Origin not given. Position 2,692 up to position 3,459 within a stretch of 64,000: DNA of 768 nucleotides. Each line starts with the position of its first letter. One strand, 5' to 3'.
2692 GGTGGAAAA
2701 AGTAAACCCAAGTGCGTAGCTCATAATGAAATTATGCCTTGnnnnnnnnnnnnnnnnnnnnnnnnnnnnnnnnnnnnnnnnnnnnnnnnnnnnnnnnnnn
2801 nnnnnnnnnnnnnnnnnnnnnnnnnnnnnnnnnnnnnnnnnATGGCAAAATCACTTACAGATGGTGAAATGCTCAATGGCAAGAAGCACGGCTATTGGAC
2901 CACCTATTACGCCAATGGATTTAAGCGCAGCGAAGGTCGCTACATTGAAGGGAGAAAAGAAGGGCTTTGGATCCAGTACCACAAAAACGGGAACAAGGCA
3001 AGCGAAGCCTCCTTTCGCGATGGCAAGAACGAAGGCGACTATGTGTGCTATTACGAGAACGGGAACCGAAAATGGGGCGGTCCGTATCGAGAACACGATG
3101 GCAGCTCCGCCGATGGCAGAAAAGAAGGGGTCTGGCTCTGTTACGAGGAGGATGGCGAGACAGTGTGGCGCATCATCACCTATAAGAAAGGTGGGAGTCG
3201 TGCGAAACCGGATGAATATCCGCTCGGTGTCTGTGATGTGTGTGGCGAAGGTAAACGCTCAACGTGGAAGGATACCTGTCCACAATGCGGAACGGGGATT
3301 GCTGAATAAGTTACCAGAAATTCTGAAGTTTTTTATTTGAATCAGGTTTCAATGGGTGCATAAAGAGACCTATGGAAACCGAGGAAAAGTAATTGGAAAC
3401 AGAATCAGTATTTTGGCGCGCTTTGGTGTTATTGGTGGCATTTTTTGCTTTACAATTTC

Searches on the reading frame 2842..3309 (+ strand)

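Call 16: search_protein_families(library=pfam, proteins=[window:2842-3309:+], max_evalue=0.01)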
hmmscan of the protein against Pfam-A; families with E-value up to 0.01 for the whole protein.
window:2842-3309:+ (155 aa): 1 family
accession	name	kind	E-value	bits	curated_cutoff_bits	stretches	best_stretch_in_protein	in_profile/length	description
PF07661.19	MORN_2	-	1e-08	34.9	29.6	1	39-59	1-21/22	MORN repeat variant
